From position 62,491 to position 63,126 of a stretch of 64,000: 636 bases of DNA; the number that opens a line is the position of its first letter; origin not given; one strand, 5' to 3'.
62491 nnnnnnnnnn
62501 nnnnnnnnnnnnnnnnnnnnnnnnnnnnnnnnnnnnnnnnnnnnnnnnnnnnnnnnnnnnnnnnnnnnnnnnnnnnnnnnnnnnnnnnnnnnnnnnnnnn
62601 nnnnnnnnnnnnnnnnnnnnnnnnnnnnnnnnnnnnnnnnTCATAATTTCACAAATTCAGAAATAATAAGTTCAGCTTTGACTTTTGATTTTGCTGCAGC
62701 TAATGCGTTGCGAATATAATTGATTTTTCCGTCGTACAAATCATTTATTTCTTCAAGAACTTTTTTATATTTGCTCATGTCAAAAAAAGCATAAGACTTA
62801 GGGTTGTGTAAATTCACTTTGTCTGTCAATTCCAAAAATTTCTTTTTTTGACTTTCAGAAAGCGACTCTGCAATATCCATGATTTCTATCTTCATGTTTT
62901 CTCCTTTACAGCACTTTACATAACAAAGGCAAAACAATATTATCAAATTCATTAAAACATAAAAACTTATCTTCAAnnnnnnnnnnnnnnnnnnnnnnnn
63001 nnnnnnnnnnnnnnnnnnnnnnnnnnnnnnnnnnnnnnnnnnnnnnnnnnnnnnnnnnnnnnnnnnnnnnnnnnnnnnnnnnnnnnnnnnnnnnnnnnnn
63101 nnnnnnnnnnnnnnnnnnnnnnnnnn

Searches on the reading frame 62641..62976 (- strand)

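Call 28: search_protein_families(library=pfam, proteins=[window:62641-62976:-], max_evalue=0.1)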
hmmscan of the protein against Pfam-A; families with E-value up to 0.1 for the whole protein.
window:62641-62976:- (111 aa): 2 families
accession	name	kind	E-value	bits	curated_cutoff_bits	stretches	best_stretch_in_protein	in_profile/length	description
PF18400.7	Thioredoxin_12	-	0.089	13.1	26.1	0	33-93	6-69/190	Thioredoxin-like domain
PF25605.1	Phage_80a_gp11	-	0.091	13.5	27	0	70-97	10-37/76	Phage 80a gp11 protein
